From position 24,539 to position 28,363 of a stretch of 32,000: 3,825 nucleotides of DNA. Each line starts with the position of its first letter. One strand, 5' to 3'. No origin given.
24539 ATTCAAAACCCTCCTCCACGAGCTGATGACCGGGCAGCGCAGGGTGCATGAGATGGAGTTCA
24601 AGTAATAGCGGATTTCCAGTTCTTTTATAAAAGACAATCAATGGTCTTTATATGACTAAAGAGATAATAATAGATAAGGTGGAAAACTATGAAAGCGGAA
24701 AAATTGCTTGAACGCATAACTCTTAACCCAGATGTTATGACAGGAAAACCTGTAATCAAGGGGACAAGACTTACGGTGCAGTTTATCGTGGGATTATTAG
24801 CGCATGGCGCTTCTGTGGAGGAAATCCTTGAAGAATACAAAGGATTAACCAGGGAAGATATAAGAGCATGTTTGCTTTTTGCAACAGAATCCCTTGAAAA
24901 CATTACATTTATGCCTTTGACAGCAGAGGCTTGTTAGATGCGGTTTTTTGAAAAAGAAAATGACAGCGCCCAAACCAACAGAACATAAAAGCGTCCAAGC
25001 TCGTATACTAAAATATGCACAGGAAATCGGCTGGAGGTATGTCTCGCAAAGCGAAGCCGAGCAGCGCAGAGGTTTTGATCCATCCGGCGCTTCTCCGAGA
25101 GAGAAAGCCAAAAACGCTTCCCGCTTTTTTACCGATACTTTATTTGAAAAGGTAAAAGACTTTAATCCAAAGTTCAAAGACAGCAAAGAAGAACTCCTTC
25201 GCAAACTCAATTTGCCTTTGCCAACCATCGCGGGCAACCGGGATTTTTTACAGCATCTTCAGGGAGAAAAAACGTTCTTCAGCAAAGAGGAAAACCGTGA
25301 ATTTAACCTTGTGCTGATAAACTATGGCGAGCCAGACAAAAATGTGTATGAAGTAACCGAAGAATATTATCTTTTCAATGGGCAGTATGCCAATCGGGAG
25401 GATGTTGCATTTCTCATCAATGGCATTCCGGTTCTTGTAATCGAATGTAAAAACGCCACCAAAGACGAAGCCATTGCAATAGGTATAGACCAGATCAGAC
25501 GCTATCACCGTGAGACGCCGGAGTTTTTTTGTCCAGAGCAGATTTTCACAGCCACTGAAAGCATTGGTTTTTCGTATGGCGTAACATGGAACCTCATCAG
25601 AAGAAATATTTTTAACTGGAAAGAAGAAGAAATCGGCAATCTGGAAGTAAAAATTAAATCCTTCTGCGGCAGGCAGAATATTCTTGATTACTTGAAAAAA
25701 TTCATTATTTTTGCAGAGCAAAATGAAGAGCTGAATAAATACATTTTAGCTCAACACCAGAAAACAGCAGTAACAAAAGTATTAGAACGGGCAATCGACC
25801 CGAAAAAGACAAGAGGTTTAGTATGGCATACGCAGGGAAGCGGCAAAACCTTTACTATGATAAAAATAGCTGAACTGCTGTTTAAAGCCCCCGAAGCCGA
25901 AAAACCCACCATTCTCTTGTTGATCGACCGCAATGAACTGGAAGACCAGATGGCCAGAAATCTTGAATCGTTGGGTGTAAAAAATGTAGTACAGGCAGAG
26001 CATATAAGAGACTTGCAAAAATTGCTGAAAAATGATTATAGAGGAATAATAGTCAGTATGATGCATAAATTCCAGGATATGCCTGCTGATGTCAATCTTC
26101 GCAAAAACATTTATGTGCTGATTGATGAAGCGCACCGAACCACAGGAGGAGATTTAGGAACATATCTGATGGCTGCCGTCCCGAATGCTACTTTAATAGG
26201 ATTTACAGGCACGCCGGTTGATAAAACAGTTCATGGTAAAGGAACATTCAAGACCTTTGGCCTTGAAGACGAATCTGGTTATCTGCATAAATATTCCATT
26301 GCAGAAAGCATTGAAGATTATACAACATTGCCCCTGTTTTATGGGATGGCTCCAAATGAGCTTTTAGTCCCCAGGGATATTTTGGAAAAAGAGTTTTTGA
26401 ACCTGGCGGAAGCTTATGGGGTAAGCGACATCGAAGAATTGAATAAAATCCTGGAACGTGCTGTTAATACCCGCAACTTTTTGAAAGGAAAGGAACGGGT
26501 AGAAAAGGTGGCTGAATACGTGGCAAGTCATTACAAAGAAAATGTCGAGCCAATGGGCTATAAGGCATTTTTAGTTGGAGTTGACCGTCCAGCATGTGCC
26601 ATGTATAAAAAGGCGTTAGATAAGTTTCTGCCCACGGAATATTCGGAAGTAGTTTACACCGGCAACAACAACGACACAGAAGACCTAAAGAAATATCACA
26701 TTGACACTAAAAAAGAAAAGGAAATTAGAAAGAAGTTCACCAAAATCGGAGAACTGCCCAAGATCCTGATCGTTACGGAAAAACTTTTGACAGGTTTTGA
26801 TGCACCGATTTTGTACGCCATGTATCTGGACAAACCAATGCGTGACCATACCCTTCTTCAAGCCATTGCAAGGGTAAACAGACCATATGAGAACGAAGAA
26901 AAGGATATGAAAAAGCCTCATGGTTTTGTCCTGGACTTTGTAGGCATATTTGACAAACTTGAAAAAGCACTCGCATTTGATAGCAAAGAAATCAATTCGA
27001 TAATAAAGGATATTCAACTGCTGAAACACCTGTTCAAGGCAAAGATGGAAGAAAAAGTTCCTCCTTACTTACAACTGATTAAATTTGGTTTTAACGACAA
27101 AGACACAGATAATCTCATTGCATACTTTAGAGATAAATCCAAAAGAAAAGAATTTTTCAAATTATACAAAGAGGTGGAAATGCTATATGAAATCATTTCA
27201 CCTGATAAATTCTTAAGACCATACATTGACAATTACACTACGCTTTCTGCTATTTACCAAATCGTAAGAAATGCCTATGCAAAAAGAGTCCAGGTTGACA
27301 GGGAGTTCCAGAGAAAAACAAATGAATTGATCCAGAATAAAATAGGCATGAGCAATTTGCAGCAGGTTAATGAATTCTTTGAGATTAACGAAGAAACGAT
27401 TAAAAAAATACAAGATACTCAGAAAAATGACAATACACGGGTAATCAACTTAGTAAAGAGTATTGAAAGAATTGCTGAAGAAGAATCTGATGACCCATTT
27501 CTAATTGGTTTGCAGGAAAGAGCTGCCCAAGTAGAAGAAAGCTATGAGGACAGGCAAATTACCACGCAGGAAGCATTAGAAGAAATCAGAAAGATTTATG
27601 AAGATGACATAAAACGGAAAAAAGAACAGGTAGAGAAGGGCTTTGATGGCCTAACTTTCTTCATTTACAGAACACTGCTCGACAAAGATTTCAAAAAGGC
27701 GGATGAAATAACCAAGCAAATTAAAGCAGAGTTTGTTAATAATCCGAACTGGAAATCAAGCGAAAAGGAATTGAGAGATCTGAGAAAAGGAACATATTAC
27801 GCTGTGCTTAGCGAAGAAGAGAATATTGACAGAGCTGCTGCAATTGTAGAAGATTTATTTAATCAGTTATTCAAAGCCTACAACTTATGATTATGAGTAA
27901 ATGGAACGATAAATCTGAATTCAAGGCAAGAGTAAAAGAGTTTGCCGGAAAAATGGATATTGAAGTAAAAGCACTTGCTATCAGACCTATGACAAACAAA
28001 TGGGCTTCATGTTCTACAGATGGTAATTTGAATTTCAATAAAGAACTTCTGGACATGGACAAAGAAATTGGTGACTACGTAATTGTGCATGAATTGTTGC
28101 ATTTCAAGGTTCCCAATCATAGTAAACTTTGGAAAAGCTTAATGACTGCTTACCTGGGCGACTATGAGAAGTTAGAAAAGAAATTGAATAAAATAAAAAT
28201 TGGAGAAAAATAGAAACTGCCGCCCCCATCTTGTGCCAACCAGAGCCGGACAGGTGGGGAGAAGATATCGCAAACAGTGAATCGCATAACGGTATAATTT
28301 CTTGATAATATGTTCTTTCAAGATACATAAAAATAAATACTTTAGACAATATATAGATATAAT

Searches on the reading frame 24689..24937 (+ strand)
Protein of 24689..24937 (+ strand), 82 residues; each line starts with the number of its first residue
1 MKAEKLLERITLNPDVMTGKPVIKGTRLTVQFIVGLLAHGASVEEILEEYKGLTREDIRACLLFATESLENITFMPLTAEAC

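Call 35: search_protein_families(library=pfam, proteins=[window:24689-24937:+], max_evalue=0.01)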
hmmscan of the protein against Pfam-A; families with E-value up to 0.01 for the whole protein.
window:24689-24937:+ (82 aa): 1 family
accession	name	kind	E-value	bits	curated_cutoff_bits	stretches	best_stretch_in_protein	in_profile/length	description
PF04255.20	DUF433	-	4.4e-25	87.7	23.6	1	10-65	1-56/56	Protein of unknown function (DUF433)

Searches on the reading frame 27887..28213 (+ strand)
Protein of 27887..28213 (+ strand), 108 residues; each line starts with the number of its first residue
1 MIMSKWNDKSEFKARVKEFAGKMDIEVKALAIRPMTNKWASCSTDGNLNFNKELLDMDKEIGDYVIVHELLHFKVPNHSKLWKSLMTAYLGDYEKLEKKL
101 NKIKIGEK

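Call 35: search_protein_families(library=pfam, proteins=[window:27887-28213:+], max_evalue=0.01)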
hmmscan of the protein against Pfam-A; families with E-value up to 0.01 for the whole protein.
window:27887-28213:+ (108 aa): 1 family
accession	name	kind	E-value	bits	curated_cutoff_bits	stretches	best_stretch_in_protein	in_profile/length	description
PF01863.23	YgjP-like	-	2.7e-28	99.8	26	1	9-102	113-206/207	YgjP-like, metallopeptidase domain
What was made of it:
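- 27887..28213 (+): YgjP-like gene, the last gene of the type I R-M operon. It is the left chromosomal boundary of the array. PF01863, E 3e-28 (call 35).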
